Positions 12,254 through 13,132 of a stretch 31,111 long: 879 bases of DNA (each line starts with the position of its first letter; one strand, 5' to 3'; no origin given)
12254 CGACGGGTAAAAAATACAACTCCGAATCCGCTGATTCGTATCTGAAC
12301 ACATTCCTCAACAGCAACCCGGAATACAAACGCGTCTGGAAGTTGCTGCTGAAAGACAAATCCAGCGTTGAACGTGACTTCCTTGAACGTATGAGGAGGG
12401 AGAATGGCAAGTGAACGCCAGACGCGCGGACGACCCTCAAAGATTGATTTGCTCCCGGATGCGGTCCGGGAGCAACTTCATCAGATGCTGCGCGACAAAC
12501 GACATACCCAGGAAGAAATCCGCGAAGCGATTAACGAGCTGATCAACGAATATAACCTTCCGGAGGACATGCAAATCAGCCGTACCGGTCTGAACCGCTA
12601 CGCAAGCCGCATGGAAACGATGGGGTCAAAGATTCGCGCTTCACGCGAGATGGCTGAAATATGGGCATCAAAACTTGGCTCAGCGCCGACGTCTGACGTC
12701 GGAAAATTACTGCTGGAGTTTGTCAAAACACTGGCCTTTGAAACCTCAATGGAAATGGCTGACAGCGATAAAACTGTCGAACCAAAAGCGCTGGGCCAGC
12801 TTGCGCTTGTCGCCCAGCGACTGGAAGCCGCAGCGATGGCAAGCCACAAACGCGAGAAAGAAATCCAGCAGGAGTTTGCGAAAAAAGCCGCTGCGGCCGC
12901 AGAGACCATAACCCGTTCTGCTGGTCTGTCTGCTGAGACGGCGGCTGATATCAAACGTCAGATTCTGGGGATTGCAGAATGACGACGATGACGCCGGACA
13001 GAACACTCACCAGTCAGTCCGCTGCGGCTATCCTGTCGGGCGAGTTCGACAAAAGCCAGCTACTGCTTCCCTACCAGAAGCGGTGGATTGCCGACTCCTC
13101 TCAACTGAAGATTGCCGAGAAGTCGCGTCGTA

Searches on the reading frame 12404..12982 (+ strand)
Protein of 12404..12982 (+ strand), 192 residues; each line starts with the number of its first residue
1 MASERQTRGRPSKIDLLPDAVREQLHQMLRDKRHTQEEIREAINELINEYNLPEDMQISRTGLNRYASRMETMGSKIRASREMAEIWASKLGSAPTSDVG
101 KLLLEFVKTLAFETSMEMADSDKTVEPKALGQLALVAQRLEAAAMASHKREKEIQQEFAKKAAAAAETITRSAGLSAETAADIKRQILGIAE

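Call 46: search_protein_families(library=pfam, proteins=[window:12404-12982:+])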
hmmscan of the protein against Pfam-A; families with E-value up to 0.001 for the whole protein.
window:12404-12982:+ (192 aa): 1 family
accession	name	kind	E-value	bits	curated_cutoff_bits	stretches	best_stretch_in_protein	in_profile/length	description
PF11985.13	Phage_Mu_Gp27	-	5.7e-57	193.3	28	1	14-191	1-173/173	Bacteriophage Mu, Gp27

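Call 75: search_solved_structures(query=window:12404-12982:+, max_evalue=1)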
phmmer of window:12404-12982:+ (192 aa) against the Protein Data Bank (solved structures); distinct sequences matched with E-value up to 1: 3.
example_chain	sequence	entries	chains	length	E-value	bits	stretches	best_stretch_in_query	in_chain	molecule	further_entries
1xou_B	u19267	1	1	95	0.29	14.4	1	17-75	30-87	Z5138 gene product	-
2lhk_A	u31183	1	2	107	0.31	14.3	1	17-75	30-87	L0052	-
2m1n_A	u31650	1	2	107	0.37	14.1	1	18-75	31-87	Type III secretion system filament chaperone CesA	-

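Call 76: search_protein_families(library=phrogs, proteins=[window:12404-12982:+], max_evalue=0.001)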
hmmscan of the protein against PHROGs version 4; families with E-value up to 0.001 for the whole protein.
window:12404-12982:+ (192 aa): 1 family
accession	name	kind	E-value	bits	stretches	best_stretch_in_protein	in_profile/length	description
phrog_426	-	head and packaging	1e-68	232.2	1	7-191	1-183/184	terminase small subunit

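Call 83: search_dna_similar(query=window:12404-12982:+, collection=phages, mode=protein, max_rows=60, rows=spread, max_evalue=0.001)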
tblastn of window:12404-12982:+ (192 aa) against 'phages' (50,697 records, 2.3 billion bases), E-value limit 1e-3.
Records with a match: 54; places in all: 54; records where one place covers at least 80% of the query: 53.
Best place of each record, by identity: 80-90% 1; <60% 53.
By first word of the organism name: Vibrio 12; Burkholderia 9; Escherichia 8; Yersinia 5; Pasteurella 2; Shewanella 2; Shigella 2; Pseudoalteromonas 2; Rhodobacter 2; Rhodovulum 2; and 7 more.
By host as written in the record: Vibrio sp. 9; - 7; Burkholderia sp. 5; Yersinia pestis EV76-CN 4; Escherichia coli 3; Vibrio splendidus 12B12 2; Shewanella sp. M16 2; Shigella flexneri serotype 4a 2; and 15 more.
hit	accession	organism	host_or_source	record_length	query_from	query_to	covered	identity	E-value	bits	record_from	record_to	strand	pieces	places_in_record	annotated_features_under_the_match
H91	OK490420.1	Klebsiella phage Kp4866-3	Klebsiella pneumoniae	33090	2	190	98%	85.7%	2e-96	311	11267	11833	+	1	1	record has no annotation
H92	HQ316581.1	Vibrio phage martha 12B12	Vibrio splendidus 12B12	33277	5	191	97%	57.6%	4e-62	213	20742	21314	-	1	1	hypothetical protein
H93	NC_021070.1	Vibrio phage martha 12B12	Vibrio splendidus 12B12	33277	5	191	97%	57.6%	4e-62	213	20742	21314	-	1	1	terminase small subunit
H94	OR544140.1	Pasteurella phage Pmp9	Pasteurella multocida Past9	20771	3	190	98%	55.9%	1e-57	200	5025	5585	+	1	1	terminase small subunit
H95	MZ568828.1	Shewanella phage vB_SspM_MuM16-2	Shewanella sp. M16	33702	10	190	94%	56.5%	2e-60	208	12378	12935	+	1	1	terminase small subunit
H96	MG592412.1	Vibrio phage 1.028.O._10N.286.45.B6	Vibrio sp.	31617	5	191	97%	53.9%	8e-61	209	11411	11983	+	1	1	hypothetical protein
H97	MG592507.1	Vibrio phage 1.136.O._10N.261.45.E11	Vibrio sp.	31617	5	191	97%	53.9%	8e-61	209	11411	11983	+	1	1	protein of unknown function DUF3486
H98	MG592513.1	Vibrio phage 1.142.O._10N.261.49.E11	Vibrio sp.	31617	5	191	97%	53.9%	8e-61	209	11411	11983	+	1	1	hypothetical protein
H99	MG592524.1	Vibrio phage 1.156.O._10N.261.45.A6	Vibrio sp.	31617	5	191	97%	53.9%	8e-61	209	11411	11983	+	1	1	hypothetical protein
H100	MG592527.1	Vibrio phage 1.159.O._10N.261.46.F12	Vibrio sp.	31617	5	191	97%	53.9%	8e-61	209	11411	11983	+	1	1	hypothetical protein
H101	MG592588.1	Vibrio phage 1.217.O._10N.261.45.A1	Vibrio sp.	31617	5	191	97%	53.9%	8e-61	209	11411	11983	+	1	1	hypothetical protein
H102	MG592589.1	Vibrio phage 1.219.O._10N.261.45.E2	Vibrio sp.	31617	5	191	97%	53.9%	8e-61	209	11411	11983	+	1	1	hypothetical protein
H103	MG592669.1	Vibrio phage 2.159.A._10N.261.46.F12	Vibrio sp.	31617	5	191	97%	53.9%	8e-61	209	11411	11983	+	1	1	hypothetical protein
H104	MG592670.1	Vibrio phage 2.159.B._10N.261.46.F12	Vibrio sp.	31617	5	191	97%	53.9%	8e-61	209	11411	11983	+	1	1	hypothetical protein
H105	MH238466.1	Pasteurella phage AFS-2018a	Pasteurella multocida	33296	3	190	98%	51.6%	9e-51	180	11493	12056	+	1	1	terminase small subunit | terminase large subunit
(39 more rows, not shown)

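Call 87: find_homologous_proteins(query=window:12404-12982:+, max_evalue=0.00001)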
Query window:12404-12982:+ (192 aa): 625 proteins with E <= 0.00001 among 917 candidates; the best 120 are listed.
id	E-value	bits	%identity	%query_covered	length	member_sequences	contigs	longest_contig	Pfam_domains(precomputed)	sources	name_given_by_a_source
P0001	1.0e-111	388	99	100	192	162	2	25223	PF11985.14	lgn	-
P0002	2.1e-108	377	97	100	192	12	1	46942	PF11985.14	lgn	-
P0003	1.6e-104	365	93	100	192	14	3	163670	PF11985.14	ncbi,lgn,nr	ncbi:TPA: DUF3486 family protein [Citrobacter amalonaticus]|nr:DUF3486 family protein [Citrobacter a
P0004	1.5e-100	352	89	100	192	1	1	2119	PF11985.14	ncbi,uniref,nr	ncbi:phage terminase small subunit [Trabulsiella guamensis ATCC 49490]|uniref:Phage terminase small 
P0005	2.7e-100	351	90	100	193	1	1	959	PF11985.14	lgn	-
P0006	9.0e-100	349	91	100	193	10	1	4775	PF11985.14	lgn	-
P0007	1.5e-97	342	86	100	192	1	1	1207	PF11985.14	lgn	-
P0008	5.4e-97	340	88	99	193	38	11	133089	PF11985.14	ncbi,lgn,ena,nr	ncbi:MAG: DUF3486 family protein [Citrobacter freundii]|nr:DUF3486 family protein [Citrobacter freun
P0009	7.9e-95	333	86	98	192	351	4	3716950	PF11985.14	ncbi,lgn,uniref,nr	ncbi:DUF3486 family protein [Klebsiella michiganensis]|uniref:DUF3486 family protein n=1 Tax=Klebsie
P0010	9.4e-95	333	86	99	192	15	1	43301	PF11985.14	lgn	-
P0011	5.3e-94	331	86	98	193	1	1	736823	PF11985.14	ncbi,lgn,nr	ncbi:Protein of unknown function [Pantoea sesami]|nr:Protein of unknown function [Pantoea sesami]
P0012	5.9e-92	324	81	99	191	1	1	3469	PF11985.14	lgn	-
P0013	6.0e-92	324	81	99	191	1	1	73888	PF11985.14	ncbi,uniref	ncbi:DUF3486 family protein [Klebsiella michiganensis]|uniref:DUF3486 family protein n=1 Tax=Klebsie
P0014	1.4e-91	323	83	99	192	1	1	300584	PF11985.14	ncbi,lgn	ncbi:TPA: DUF3486 family protein [Kluyvera cryocrescens]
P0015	1.6e-91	322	82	99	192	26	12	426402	PF11985.14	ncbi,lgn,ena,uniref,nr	ncbi:TPA: DUF3486 family protein [Klebsiella pneumoniae]|uniref:DUF3486 family protein n=1 Tax=Klebs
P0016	2.0e-91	322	82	99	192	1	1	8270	PF11985.14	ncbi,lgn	ncbi:MAG: DUF3486 family protein [Kluyvera intermedia]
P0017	2.5e-91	322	81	99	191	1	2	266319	PF11985.14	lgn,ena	-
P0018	2.5e-91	322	82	98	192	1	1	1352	PF11985.14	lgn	-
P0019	4.7e-91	321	82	98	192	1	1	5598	PF11985.14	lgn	-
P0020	6.1e-91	321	81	99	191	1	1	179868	PF11985.14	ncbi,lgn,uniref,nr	ncbi:hypothetical protein BIY29_02320 [Brenneria alni]|uniref:Small terminase subunit n=1 Tax=Brenne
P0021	6.5e-91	320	82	99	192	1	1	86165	PF11985.14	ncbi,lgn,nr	ncbi:TPA: DUF3486 family protein [Enterobacter asburiae]|nr:DUF3486 family protein [Enterobacter asb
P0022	7.1e-91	320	83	99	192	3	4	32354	PF11985.14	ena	-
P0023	8.5e-91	320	82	99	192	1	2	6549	PF11985.14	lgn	-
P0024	8.5e-91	320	83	99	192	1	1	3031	PF11985.14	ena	-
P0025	8.6e-91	320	82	99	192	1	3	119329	PF11985.14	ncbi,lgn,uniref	ncbi:Mu-like prophage FluMu protein gp27 [Citrobacter freundii]|uniref:DUF3486 family protein n=1 Ta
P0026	1.3e-90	320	80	99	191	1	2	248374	PF11985.14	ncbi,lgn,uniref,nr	ncbi:DUF3486 family protein [Klebsiella pneumoniae]|uniref:DUF3486 family protein n=1 Tax=Klebsiella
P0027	1.3e-90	319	81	99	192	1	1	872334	PF11985.14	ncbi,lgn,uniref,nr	ncbi:DUF3486 family protein [Pectobacterium aroidearum]|uniref:DUF3486 family protein n=1 Tax=Pectob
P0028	1.9e-90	319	81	99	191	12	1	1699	PF11985.14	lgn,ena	-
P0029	3.3e-90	318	81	99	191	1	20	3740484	PF11985.14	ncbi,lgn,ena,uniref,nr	ncbi:TPA: DUF3486 family protein [Serratia marcescens]|uniref:DUF3486 family protein n=1 Tax=Serrati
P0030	6.4e-90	317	80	99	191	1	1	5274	PF11985.14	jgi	-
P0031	8.8e-90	317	80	99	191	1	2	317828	PF11985.14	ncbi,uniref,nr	ncbi:TPA: DUF3486 family protein [Serratia marcescens]|uniref:DUF3486 family protein n=1 Tax=Serrati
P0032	1.0e-89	317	80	99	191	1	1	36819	PF11985.14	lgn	-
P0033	1.3e-89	316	81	98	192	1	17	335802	PF11985.14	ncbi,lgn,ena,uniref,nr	ncbi:TPA: DUF3486 family protein [Escherichia coli]|uniref:DUF3486 family protein n=2 Tax=Escherichi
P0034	1.3e-89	316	80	98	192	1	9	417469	PF11985.14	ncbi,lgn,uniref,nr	ncbi:hypothetical protein HMPREF3138_21040 [Serratia sp. HMSC15F11]|uniref:DUF3486 family protein n=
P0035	1.6e-89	316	80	99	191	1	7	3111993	PF11985.14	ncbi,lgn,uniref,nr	ncbi:hypothetical protein B7L73_12620 [Serratia marcescens]|uniref:DUF3486 family protein n=1 Tax=Se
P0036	1.6e-89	316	81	98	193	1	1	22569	PF11985.14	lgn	-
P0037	1.6e-89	316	81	98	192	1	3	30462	PF11985.14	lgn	-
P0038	1.7e-89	316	80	98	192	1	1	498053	PF11985.14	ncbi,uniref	ncbi:DUF3486 family protein [Serratia marcescens]|uniref:DUF3486 family protein n=1 Tax=Serratia mar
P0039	1.8e-89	316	80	99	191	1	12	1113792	PF11985.14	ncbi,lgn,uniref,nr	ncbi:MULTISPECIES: DUF3486 family protein [Serratia]|uniref:DUF3486 family protein n=1 Tax=Serratia 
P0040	1.8e-89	316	80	99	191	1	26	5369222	PF11985.14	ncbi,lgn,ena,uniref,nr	ncbi:DUF3486 family protein [Serratia marcescens]|uniref:DUF3486 family protein n=1 Tax=Serratia Tax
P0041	1.8e-89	316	81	98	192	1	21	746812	PF11985.14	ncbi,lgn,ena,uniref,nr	ncbi:DUF3486 family protein [Escherichia coli]|uniref:DUF3486 family protein n=1 Tax=Escherichia col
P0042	1.9e-89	316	79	99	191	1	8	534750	PF11985.14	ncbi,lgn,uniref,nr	ncbi:DUF3486 family protein [Serratia ficaria]|uniref:DUF3486 family protein n=1 Tax=Serratia ficari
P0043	2.0e-89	316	80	98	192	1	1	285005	PF11985.14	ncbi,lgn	-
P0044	2.2e-89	315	79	99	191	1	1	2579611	PF11985.14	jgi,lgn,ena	-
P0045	3.4e-89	315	81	99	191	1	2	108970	PF11985.14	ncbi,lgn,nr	ncbi:TPA: DUF3486 family protein [Escherichia coli]|nr:DUF3486 family protein [Escherichia coli]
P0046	3.5e-89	315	80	99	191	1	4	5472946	PF11985.14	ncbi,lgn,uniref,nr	ncbi:hypothetical protein C3468_02605 [Serratia marcescens]|uniref:DUF3486 family protein n=1 Tax=Se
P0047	4.6e-89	314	80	99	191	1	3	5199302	PF11985.14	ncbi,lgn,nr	ncbi:hypothetical protein SMQC13_08160 [Serratia marcescens]|nr:hypothetical protein SMQC13_08160 [S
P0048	4.9e-89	314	80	98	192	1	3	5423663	PF11985.14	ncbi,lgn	ncbi:DUF3486 family protein [Serratia marcescens]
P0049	6.2e-89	314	80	98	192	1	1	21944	PF11985.14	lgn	-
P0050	6.3e-89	314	81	98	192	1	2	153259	PF11985.14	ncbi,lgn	ncbi:DUF3486 family protein [Salmonella enterica]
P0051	8.4e-89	314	79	99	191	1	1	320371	PF11985.14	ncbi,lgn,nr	ncbi:DUF3486 family protein [Serratia marcescens]|nr:DUF3486 family protein [Serratia marcescens]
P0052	8.8e-89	314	79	99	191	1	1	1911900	PF11985.14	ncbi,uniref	ncbi:DUF3486 family protein [Serratia sp. CY47280]|uniref:DUF3486 family protein n=1 Tax=Serratia sp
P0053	1.0e-88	313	79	99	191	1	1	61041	PF11985.14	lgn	-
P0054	1.2e-88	313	79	98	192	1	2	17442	PF11985.14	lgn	-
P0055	1.4e-88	313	78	99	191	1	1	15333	PF11985.14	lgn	-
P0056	1.5e-88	313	78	99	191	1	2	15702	PF11985.14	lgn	-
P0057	1.7e-88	313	80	97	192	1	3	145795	PF11985.14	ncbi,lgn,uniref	ncbi:DUF3486 family protein [Serratia marcescens]|uniref:DUF3486 family protein n=1 Tax=Serratia mar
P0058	2.1e-88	312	78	99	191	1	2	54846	PF11985.14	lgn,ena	-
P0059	2.2e-88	312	79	98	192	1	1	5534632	PF11985.14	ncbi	ncbi:DUF3486 family protein [Serratia marcescens]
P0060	2.9e-88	312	79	99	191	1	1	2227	PF11985.14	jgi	-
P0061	3.6e-88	312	79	99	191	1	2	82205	PF11985.14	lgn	-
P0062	4.6e-88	311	79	99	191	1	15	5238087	PF11985.14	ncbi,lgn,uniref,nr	ncbi:DUF3486 family protein [Serratia marcescens]|uniref:DUF3486 family protein n=1 Tax=Serratia mar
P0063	6.3e-88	311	78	99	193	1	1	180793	PF11985.14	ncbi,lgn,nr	ncbi:TPA: DUF3486 family protein [Klebsiella michiganensis]|nr:DUF3486 family protein [Klebsiella mi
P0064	6.5e-88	311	77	99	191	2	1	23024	PF11985.14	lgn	-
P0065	6.9e-88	311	82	99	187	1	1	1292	PF11985.14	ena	-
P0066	7.3e-88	311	78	99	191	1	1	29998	PF11985.14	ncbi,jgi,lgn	ncbi:DUF3486 family protein [Serratia sp. IR-2025]|jgi:hypothetical protein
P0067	7.7e-88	310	79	98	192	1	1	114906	PF11985.14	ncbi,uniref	ncbi:DUF3486 family protein [Serratia nevei]|uniref:DUF3486 family protein n=1 Tax=Serratia nevei Ta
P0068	8.4e-88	310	80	97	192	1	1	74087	PF11985.14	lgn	-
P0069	1.3e-87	310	77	99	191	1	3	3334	PF11985.14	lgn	-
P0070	1.5e-87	310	77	99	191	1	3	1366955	PF11985.14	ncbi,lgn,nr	ncbi:DUF3486 family protein [Serratia marcescens]|nr:DUF3486 family protein [Serratia marcescens]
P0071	1.7e-87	309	77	99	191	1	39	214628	PF11985.14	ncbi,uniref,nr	ncbi:DUF3486 family protein [Serratia marcescens]|uniref:DUF3486 family protein n=1 Tax=Serratia mar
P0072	2.3e-87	309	78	98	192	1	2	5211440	PF11985.14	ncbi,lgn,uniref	ncbi:DUF3486 family protein [Serratia marcescens]|uniref:DUF3486 family protein n=1 Tax=Serratia mar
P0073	2.9e-87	309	80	99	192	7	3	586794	PF11985.14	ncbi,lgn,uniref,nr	ncbi:DUF3486 family protein [Salmonella enterica]|uniref:DUF3486 family protein n=1 Tax=Salmonella e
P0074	3.2e-87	308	77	99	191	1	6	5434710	PF11985.14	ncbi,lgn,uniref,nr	ncbi:DUF3486 family protein [Serratia plymuthica]|uniref:DUF3486 family protein n=1 Tax=Serratia Tax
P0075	4.3e-87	308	78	99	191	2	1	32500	PF11985.14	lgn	-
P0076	4.4e-87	308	78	99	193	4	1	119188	PF11985.14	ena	-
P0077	4.4e-87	308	77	99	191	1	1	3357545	PF11985.14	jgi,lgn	jgi:hypothetical protein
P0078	4.8e-87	308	77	99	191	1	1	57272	PF11985.14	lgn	-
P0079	5.1e-87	308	78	99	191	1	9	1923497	PF11985.14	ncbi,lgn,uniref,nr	ncbi:DUF3486 family protein [Serratia marcescens]|uniref:DUF3486 family protein n=1 Tax=Serratia mar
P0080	5.8e-87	308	78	98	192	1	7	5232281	PF11985.14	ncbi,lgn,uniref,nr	ncbi:DUF3486 family protein [Serratia marcescens]|uniref:DUF3486 family protein n=1 Tax=Serratia Tax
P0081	6.1e-87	308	77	99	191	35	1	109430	PF11985.14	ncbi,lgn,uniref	ncbi:MAG: DUF3486 family protein [Serratia grimesii]|uniref:DUF3486 family protein n=1 Tax=Serratia 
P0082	6.1e-87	308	77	99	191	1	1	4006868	PF11985.14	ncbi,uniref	ncbi:DUF3486 family protein [Serratia quinivorans]|uniref:DUF3486 family protein n=1 Tax=Serratia qu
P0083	6.1e-87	308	79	98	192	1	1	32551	PF11985.14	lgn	-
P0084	9.5e-87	307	79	99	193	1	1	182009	PF11985.14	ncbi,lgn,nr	ncbi:DUF3486 family protein [Citrobacter freundii]|nr:DUF3486 family protein [Citrobacter freundii] 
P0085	1.6e-86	306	76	99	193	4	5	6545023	PF11985.14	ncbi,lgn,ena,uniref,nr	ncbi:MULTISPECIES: DUF3486 family protein [Klebsiella]|uniref:DUF3486 family protein n=1 Tax=Klebsie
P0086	2.0e-86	306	78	99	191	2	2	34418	PF11985.14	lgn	-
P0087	3.5e-86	305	77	99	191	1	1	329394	PF11985.14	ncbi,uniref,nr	ncbi:DUF3486 family protein [Serratia proteamaculans]|uniref:DUF3486 family protein n=1 Tax=Serratia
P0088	1.3e-84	300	79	99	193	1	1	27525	PF11985.14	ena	-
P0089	9.1e-84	297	80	94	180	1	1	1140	PF11985.14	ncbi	ncbi:hypothetical protein GTGU_04717, partial [Trabulsiella guamensis ATCC 49490]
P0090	1.4e-83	297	76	98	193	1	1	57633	PF11985.14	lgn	-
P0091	4.3e-83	295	74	99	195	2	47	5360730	PF11985.14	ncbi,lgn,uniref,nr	ncbi:hypothetical protein BIY26_08990 [Brenneria goodwinii]|uniref:DUF3486 family protein n=1 Tax=Br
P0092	4.5e-83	295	74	99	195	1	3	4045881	PF11985.14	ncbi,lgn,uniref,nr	ncbi:uncharacterized protein DUF3486|uniref:Uncharacterized protein DUF3486 n=1 Tax=Brenneria salici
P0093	5.5e-83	295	76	98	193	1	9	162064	PF11985.14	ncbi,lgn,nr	ncbi:DUF3486 family protein [Escherichia coli]|nr:DUF3486 family protein [Escherichia coli] EER43843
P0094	5.6e-83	295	76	98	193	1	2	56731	PF11985.14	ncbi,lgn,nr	ncbi:TPA: DUF3486 family protein [Escherichia coli]|nr:DUF3486 family protein [Escherichia coli] HCS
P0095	5.8e-83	295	76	98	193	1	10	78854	PF11985.14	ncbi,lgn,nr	ncbi:DUF3486 family protein [Shigella sonnei]|nr:DUF3486 family protein [Escherichia coli] EFP780597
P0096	6.4e-83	295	76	98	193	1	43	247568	PF11985.14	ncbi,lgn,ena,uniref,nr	ncbi:DUF3486 family protein [Shigella sonnei]|uniref:DUF3486 family protein n=1 Tax=Escherichia coli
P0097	6.6e-83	294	76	98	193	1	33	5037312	PF11985.14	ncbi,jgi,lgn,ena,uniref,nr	ncbi:DUF3486 family protein [Salmonella enterica]|jgi:hypothetical protein|uniref:DUF3486 family pro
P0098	7.6e-83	294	75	98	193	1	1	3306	PF11985.14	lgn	-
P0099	8.2e-83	294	76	98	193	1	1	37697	PF11985.14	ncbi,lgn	ncbi:DUF3486 family protein [Escherichia coli]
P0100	8.3e-83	294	76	98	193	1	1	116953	PF11985.14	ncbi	-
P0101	8.3e-83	294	76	98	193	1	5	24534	PF11985.14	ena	-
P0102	8.6e-83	294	75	98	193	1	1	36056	PF11985.14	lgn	-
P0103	8.7e-83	294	76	98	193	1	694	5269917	PF11985.14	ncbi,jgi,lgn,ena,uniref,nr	ncbi:TPA: DUF3486 family protein [Escherichia coli]|jgi:metal-responsive CopG/Arc/MetJ family transc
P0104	9.1e-83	294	76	98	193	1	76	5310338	PF11985.14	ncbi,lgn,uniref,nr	ncbi:DUF3486 family protein [Escherichia coli]|uniref:DUF3486 family protein n=1 Tax=Escherichia col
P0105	9.8e-83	294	76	98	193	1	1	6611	PF11985.14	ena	-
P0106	9.8e-83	294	76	98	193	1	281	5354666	PF11985.14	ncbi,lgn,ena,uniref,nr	ncbi:DUF3486 family protein [Escherichia coli]|uniref:DUF3486 family protein n=10 Tax=Escherichia co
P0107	1.1e-82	294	76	98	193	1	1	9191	PF11985.14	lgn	-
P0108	1.2e-82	294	76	98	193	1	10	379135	PF11985.14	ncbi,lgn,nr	ncbi:TPA: DUF3486 family protein [Escherichia coli]|nr:DUF3486 family protein [Escherichia coli] EIP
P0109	1.2e-82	294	75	98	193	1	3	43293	PF11985.14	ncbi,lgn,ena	ncbi:DUF3486 family protein [Escherichia coli]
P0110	1.3e-82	293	75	98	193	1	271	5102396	PF11985.14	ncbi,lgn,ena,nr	ncbi:TPA: DUF3486 family protein [Escherichia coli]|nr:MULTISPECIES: DUF3486 family protein [Enterob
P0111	1.4e-82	293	76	98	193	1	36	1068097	PF11985.14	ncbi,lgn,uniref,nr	ncbi:DUF3486 family protein [Escherichia coli]|uniref:DUF3486 family protein n=1 Tax=Escherichia col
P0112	1.5e-82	293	75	98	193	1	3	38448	PF11985.14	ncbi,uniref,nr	ncbi:hypothetical protein AD44_4510 [Escherichia coli 3-373-03_S4_C3]|uniref:DUF3486 family protein 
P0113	1.6e-82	293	75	98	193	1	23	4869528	PF11985.14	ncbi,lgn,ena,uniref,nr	ncbi:hypothetical protein DPU22_19880 [Salmonella enterica subsp. enterica serovar Newport]|uniref:D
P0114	1.6e-82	293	75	98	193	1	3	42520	PF11985.14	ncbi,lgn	-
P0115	1.7e-82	293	75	98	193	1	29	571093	PF11985.14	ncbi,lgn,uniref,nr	ncbi:DUF3486 family protein [Escherichia coli]|uniref:DUF3486 family protein n=1 Tax=Escherichia col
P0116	1.8e-82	293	76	98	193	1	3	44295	PF11985.14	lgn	-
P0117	1.8e-82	293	75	98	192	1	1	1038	PF11985.14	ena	-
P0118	1.9e-82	293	72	99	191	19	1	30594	PF11985.14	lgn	-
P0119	2.0e-82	293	76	98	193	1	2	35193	PF11985.14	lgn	-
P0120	2.0e-82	293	71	99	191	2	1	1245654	PF11985.14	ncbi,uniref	ncbi:DUF3486 family protein [Serratia liquefaciens]|uniref:DUF3486 family protein n=1 Tax=Serratia l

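Call 92: predict_structure(alignment_id=A2)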
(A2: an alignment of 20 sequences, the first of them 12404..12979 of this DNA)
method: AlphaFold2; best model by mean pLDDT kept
length: 192 residues; sequences in the alignment: 20
mean_pLDDT: 67.9   pTM: 0.42
mean pLDDT of the five models: 67.9, 64.5, 62.8, 60.0, 56.3
residues with pLDDT >= 90: 3; 70-90: 82; 50-70: 90; < 50: 17
segments of 3 or more residues with pLDDT < 50: 1-8, 146-149
pLDDT, mean of each block of 10 residues (from residue 1): 40 81 85 84 88 83 82 70 64 60 64 56 54 59 51 64 70 70 71 41
secondary structure, 60 per line:
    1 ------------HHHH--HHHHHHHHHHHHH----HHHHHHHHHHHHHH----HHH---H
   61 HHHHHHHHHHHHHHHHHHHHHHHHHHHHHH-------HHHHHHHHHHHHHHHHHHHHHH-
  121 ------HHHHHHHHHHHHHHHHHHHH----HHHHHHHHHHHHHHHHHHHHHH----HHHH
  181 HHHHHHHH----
elements in order: H13-16 H19-31 H36-49 H60-90 H98-119 H127-146 H151-172 H177-188

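Call 94: fold_search(model_id=the predicted structure, library=pdb)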
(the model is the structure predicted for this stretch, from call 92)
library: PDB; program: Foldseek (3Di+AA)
matches with E <= 10: 32; with E <= 0.001: 0
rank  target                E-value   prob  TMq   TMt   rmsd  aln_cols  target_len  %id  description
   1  4mq9_F                1.6e+00  0.20  0.33  0.22  13.9       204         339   16  Crystal structure of Thermus thermophilus RNA polymerase holoenzyme in complex with GE23077 (released 2014-05-07)
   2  9ukt_F                2.3e+00  0.09  0.22  0.15  14.9       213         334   14  CryoEM structure of the T.thermophilus transcription initiation complex bound to Gp4A-C-U and CTP, -1 dC in the templa (released 2025-10-22)
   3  5tjg_F                2.8e+00  0.12  0.29  0.20  14.6       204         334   16  Thermus aquaticus delta1.1-sigmaA holoenzyme/downstream-fork promoter complex with an open clamp (released 2017-06-21)
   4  9ujk_F                2.8e+00  0.09  0.25  0.17  14.8       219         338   16  CryoEM structure of the T.thermophilus transcription initiation complex in the presence of ATP (released 2025-10-22)
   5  6zpo_A                3.3e+00  0.03  0.14  0.08  14.8       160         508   12  bovine ATP synthase monomer state 1 (combined) (released 2020-09-09)
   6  9uma_F                3.4e+00  0.12  0.31  0.21  13.8       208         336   15  CryoEM structure of T.thermophilus transcription initiation complex bound to Gp4A-C, -1 dA in the template DNA strand (released 2025-10-22)
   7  9uks_F                3.6e+00  0.14  0.35  0.24  13.0       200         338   15  CryoEM structure of the T.thermophilus transcription initiation complex in the presence of Gp4A, -1 dA in the template (released 2025-10-22)
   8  9uko_F                3.6e+00  0.11  0.32  0.22  13.9       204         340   16  CryoEM structure of the T.thermophilus transcription initiation complex bound to Ap4A-C, -1 dA in the template DNA str (released 2025-10-22)
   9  6lts_F                4.0e+00  0.06  0.21  0.14  15.0       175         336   16  Crystal structure of Thermus thermophilus transcription initiation complex comprising a truncated sigma finger (released 2020-03-11)
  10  3dxj_F                4.2e+00  0.14  0.37  0.25  13.8       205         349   15  Crystal structure of thermus thermophilus rna polymerase holoenzyme in complex with the antibiotic myxopyronin (released 2008-10-14)
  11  5x22_F                4.9e+00  0.08  0.28  0.19  14.1       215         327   16  Crystal structure of Thermus thermophilus transcription initiation complex with GpA and CMPcPP (released 2017-07-05)
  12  9ujp_F                4.9e+00  0.06  0.22  0.15  15.0       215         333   15  CryoEM structure of the T.thermophilus transcription initiation complex in the presence of Up4A (released 2025-10-22)
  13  7u8o_R                4.9e+00  0.04  0.19  0.18  13.1       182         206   15  Structure of porcine V-ATPase with mEAK7 and SidK, Rotary state 2 (released 2022-07-06)
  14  4q5s_F                5.4e+00  0.08  0.31  0.21  14.1       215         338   15  Thermus thermophilus RNA polymerase initially transcribing complex containing 6-mer RNA (released 2014-07-09)
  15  9dvs_G                5.4e+00  0.06  0.21  0.19  13.9       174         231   14  CryoEM structure of Syn7942 RNAP-SigA holoenzyme (released 2025-10-15)
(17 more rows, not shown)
